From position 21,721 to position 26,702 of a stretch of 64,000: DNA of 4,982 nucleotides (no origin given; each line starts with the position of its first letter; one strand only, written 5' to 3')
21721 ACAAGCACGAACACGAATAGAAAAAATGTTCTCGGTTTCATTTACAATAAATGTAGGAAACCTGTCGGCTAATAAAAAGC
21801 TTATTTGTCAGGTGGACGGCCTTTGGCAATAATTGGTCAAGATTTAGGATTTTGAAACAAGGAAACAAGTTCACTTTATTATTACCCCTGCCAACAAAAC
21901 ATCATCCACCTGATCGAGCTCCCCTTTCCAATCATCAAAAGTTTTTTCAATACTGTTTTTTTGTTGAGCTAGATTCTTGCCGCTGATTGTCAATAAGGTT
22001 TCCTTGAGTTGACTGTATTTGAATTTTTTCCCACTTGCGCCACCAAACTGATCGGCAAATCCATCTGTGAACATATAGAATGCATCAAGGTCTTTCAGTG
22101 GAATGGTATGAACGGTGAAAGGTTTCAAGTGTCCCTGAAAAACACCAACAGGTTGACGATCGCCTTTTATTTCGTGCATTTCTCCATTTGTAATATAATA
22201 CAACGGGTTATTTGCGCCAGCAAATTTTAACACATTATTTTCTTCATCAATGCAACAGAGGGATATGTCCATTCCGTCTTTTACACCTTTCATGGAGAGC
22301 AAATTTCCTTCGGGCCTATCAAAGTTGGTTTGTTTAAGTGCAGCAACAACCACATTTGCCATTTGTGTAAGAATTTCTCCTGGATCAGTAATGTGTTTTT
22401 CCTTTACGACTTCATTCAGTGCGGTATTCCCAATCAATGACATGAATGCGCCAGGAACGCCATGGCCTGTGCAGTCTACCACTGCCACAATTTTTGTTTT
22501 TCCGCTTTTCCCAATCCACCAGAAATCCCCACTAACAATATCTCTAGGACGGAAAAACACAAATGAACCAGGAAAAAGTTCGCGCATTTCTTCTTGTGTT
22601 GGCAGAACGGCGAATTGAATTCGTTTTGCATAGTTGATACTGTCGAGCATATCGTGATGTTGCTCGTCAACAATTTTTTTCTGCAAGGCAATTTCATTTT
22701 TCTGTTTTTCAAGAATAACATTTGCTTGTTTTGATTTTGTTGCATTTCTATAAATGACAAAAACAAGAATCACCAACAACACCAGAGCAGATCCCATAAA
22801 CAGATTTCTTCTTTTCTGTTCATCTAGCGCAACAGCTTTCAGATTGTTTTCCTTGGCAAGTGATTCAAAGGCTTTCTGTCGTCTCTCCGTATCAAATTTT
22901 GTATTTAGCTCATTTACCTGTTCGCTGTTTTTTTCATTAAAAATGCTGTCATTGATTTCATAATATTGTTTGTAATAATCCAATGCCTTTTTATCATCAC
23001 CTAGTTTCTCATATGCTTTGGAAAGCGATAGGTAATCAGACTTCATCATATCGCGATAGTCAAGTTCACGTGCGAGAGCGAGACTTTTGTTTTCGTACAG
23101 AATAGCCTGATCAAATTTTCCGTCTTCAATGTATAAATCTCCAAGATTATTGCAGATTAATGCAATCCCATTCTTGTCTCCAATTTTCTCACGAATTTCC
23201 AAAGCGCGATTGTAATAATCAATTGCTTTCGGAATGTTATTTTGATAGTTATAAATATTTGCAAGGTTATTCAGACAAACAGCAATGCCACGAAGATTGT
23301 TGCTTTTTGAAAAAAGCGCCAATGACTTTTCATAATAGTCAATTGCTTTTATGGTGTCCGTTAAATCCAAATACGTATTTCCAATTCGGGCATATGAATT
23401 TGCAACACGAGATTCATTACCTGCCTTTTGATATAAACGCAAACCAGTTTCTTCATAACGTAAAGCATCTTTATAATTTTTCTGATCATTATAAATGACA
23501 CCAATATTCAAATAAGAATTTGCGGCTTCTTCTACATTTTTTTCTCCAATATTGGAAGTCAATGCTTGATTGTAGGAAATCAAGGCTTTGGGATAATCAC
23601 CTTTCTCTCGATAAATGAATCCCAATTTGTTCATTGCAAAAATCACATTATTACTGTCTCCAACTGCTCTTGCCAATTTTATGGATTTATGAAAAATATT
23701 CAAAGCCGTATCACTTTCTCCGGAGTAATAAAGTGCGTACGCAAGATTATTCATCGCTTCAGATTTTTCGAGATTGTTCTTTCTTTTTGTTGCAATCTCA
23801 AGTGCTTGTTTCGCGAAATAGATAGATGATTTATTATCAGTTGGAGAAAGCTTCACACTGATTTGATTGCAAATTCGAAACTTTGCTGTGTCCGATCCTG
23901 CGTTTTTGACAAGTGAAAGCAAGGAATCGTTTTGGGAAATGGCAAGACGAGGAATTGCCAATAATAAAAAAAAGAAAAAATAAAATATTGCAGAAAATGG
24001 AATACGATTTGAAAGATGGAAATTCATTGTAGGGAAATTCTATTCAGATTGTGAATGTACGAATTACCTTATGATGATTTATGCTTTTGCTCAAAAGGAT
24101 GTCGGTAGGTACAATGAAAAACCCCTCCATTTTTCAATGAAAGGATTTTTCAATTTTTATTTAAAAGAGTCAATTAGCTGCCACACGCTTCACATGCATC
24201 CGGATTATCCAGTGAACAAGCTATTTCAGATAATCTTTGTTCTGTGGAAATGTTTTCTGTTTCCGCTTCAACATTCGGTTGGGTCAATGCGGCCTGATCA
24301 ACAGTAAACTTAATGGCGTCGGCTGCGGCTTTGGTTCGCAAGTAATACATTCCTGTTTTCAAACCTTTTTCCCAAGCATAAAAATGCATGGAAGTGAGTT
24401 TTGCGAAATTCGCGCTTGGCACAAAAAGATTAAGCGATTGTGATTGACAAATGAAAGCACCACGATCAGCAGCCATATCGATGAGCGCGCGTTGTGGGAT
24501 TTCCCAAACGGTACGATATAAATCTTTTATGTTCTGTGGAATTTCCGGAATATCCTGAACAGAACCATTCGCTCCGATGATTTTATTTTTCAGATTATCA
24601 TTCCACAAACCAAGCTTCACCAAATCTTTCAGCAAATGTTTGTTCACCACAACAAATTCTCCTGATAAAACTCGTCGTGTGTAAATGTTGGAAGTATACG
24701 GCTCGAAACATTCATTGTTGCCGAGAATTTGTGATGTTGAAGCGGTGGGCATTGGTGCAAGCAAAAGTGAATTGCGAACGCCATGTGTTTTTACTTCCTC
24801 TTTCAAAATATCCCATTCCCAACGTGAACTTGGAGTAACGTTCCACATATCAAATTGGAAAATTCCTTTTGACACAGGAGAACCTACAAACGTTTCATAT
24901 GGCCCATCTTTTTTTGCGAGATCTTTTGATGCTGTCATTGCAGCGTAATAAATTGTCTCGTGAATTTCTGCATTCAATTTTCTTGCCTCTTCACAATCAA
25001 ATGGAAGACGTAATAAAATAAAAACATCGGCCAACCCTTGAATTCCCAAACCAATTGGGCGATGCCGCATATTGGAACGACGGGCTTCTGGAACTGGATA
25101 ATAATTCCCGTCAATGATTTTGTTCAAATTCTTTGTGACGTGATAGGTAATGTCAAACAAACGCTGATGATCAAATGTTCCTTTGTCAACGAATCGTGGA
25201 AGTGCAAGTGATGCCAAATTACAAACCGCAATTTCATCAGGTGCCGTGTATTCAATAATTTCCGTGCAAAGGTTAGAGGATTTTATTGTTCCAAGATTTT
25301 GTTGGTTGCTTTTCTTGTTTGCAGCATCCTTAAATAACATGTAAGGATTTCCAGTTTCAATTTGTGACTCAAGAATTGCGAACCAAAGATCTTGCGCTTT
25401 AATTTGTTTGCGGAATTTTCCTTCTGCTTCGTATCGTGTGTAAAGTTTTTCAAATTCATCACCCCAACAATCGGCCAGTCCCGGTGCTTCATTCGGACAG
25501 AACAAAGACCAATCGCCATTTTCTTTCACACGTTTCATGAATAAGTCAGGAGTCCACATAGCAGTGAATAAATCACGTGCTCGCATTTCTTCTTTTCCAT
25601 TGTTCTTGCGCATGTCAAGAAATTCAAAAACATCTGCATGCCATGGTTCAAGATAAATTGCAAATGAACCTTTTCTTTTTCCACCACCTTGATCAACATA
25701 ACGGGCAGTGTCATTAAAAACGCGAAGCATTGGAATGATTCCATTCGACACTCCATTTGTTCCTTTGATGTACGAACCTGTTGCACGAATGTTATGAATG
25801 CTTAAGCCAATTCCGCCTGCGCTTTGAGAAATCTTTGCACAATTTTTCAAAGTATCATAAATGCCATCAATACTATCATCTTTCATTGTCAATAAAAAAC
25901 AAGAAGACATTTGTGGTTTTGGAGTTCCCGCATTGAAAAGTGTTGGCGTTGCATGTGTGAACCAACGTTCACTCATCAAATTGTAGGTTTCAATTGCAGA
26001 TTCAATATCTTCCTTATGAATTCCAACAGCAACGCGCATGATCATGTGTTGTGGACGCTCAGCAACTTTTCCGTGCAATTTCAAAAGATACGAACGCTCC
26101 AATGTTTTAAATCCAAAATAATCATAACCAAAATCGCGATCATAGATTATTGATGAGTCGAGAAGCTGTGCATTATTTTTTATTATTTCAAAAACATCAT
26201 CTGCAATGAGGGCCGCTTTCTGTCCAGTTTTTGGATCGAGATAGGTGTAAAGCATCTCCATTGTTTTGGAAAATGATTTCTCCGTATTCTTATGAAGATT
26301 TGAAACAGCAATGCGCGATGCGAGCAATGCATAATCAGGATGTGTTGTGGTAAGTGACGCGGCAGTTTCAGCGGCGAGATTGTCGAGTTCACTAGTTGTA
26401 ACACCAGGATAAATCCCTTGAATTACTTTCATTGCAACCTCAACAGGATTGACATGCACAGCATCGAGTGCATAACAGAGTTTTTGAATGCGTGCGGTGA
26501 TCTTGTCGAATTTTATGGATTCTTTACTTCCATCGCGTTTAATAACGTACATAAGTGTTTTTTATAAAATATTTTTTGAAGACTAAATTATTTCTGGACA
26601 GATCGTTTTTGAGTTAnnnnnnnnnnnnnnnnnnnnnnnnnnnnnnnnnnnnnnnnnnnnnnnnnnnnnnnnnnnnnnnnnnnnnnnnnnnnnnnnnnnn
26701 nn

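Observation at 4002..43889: Array of eight paralogous periplasmic-sensor / PP2C (SpoIIE-type) phosphatase membrane proteins in 40 kb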

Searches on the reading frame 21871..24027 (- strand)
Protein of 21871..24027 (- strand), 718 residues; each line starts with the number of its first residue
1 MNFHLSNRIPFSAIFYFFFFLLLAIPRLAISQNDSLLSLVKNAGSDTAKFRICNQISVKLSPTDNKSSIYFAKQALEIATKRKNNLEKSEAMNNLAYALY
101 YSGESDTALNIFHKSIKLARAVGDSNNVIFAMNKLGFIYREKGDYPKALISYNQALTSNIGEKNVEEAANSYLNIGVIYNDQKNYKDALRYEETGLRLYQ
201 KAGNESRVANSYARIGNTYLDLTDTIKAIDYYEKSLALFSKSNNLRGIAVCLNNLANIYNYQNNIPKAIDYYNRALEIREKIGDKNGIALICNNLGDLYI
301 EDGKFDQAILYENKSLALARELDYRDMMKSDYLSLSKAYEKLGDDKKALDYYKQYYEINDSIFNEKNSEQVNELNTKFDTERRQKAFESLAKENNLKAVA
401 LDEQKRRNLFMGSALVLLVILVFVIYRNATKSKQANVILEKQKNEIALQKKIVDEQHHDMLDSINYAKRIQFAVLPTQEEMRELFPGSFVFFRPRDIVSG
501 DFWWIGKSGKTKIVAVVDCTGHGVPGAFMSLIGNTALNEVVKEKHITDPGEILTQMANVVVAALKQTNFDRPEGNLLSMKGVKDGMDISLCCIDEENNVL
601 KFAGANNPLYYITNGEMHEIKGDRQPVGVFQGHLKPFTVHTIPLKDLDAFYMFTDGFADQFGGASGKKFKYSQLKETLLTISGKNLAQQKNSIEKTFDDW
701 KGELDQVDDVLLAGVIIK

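Call 3: search_protein_families(library=pfam, proteins=[window:21871-24027:-], max_evalue=0.01)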
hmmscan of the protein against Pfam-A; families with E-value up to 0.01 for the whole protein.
window:21871-24027:- (718 aa): 19 families
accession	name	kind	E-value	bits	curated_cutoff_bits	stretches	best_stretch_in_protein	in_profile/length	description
PF13424.12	TPR_12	-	2.4e-45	153.1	30.1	4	252-321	6-77/77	Tetratricopeptide repeat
PF00515.34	TPR_1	-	1.9e-29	100.7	27.8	4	249-280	1-32/34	Tetratricopeptide repeat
PF07719.23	TPR_2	-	1.3e-26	90.9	27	3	131-157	3-29/34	Tetratricopeptide repeat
PF13374.12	TPR_10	-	3.2e-25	87.8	27.5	3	249-282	2-35/42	Tetratricopeptide repeat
PF13181.12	TPR_8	-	1.4e-21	75.1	25.7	2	209-238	1-30/34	Tetratricopeptide repeat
PF13176.12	TPR_7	-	9.6e-19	66.3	27.9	0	252-284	2-34/36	Tetratricopeptide repeat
PF07228.17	SpoIIE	-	3e-17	63.6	25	1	513-712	6-186/192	Stage II sporulation protein E (SpoIIE)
PF17874.7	TPR_MalT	-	1.8e-16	60.8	45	2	182-331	14-164/336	MalT-like TPR region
PF13432.12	TPR_16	-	7.5e-12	45.9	32.7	1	139-199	7-61/65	Tetratricopeptide repeat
PF14938.12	SNAP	-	4e-11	43.3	25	2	163-313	29-180/282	Soluble NSF attachment protein, SNAP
PF13428.12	TPR_14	-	1.3e-09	38.3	23.5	0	332-358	4-30/44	Tetratricopeptide repeat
PF13174.12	TPR_6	-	1.5e-09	38.3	26.3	0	334-355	5-26/33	Tetratricopeptide repeat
PF13431.12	TPR_17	-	2.2e-07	31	24.4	0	89-109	13-33/34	Tetratricopeptide repeat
PF24885.1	TPR_NPHP3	-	6.3e-06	26.2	100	1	200-321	90-215/239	Nephrocystin-3 TPR domain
PF13429.12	TPR_15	-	0.0014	18.5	26.2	0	218-360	115-245/280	Tetratricopeptide repeat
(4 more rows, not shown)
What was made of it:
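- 21871..24027 (-): Gene E: signal peptide, TPR array, TM helix, 39-residue linker, SiaA-type PP2C (SpoIIE match 21892-22491). Pfam TPR_12 153 bits, SpoIIE 64 (call 3).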

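Call 12: search_protein_families(library=ncbifam, proteins=[window:21871-24027:-], max_evalue=0.01)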
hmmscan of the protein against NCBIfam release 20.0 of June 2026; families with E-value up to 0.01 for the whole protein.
window:21871-24027:- (718 aa): 17 families
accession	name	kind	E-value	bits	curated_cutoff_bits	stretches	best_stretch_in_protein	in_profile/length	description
NF038263.1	prot_phos_SiaA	equivalog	4.7e-54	184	700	1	445-712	396-652/658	biofilm regulation protein phosphatase SiaA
NF053520.1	HK_Porph_FimS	equivalog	8e-33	113.6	600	2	142-445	97-392/618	sensor histidine kinase FimS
NF053779.1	BT3442_fam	equivalog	3e-17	62.6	940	1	120-461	93-416/563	BT3442 family protein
NF041717.1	HaaA_phane_TPR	equivalog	5.1e-17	61.3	1125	1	41-322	583-865/882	cyclophane-containing RiPP biosynthesis TPR protein HaaT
NF053617.1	SARPRegAfsRStmc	equivalog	8.2e-17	60.5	1430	1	68-324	713-971/986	SARP-family global regulator AfsR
NF040586.1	FxSxx_TPR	equivalog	4.2e-10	38.8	300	1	85-322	510-754/830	FxSxx-COOH system tetratricopeptide repeat protein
NF052312.1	T9SS_PorW_SprE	equivalog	7.3e-10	38.1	250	1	79-278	169-357/716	type IX secretion system periplasmic lipoprotein PorW/SprE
NF002725.1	PRK02603.1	equivalog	3.1e-09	37.1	143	2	209-308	35-132/173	photosystem I assembly protein Ycf3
NF053720.1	NsdA_fam_reg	subfamily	9.7e-09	35.2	75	1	91-280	203-399/432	NsdA family TPR-like regulatory protein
TIGR02521.1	type_IV_pilW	equivalog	4.5e-08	32.9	154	2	72-191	50-157/234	type IV pilus biogenesis/stability protein PilW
NF033762.1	social_mot_Tgl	equivalog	3.5e-07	29.8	225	2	87-218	98-213/252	social motility TPR repeat lipoprotein Tgl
NF058541.1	SusR_regulator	equivalog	8.4e-07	28.5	480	1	84-323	37-275/515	SusR family glycan utilization regulator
NF047507.1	TPR_BatC_Lepto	exception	1.4e-06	28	175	0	299-451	68-203/214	TPR repeat-containing protein BatC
NF040959.1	MamA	equivalog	3.6e-06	26.6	200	1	84-192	66-162/204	magnetosome protein MamA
TIGR00540.1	TPR_hemY_coli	hypoth_equivalog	0.0034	16.2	142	0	292-354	329-384/385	heme biosynthesis-associated TPR protein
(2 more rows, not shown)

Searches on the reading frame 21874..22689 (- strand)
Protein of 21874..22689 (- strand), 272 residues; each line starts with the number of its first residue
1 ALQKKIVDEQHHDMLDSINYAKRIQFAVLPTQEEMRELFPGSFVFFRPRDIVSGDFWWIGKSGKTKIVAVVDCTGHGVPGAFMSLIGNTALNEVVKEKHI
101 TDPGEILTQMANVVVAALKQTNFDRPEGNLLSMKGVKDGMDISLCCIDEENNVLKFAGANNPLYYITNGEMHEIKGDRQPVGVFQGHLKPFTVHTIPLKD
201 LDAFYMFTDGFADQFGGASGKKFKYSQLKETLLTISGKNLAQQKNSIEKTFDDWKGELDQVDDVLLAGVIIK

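Call 9: search_solved_structures(query=window:21874-22689:-, max_evalue=0.01, show_alignments=3)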
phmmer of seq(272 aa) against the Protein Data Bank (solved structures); distinct sequences matched with E-value up to 0.01: 1.
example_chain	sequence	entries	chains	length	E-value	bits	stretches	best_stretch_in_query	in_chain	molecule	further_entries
6k4e_A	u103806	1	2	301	9.5e-33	116.6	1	14-266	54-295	Putative serine phosphatase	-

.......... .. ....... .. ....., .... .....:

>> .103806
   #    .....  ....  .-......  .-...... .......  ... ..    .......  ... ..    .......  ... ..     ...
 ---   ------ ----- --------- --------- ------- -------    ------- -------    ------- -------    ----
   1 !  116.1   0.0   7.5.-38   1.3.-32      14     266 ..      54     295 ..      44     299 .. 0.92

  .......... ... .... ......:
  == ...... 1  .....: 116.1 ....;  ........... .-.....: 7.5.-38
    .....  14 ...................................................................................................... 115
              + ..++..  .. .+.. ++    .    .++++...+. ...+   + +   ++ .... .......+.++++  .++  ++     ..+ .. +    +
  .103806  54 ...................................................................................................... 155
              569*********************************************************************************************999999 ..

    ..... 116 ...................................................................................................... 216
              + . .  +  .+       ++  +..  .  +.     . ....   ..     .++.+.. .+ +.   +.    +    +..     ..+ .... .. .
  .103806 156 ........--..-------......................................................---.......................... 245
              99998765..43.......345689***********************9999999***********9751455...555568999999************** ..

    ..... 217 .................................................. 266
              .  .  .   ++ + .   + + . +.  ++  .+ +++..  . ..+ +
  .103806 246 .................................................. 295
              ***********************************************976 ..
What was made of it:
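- On SiaA-type PP2C phosphatase (SiaABC partner switch): phmmer 6K4E E 9.5e-33 (call 9).
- The only PDB sequence hit is SiaA-PP2C 6K4E (E 9.5e-33, call 9).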

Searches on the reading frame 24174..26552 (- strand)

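Call 5: search_protein_families(library=pfam, proteins=[window:24174-26552:-], max_evalue=0.001)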
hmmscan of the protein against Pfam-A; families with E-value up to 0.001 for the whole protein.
window:24174-26552:- (792 aa): 3 families
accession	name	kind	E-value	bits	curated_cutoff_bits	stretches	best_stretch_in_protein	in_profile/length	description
PF02867.20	Ribonuc_red_lgC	-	3.3e-221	735.9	23.9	1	216-737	1-523/523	Ribonucleotide reductase, barrel domain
PF00317.26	Ribonuc_red_lgN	-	3.2e-25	88.4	28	1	143-212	3-76/77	Ribonucleotide reductase, all-alpha domain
PF03477.21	ATP-cone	-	1e-16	61.7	25.8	1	1-88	1-87/88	ATP cone domain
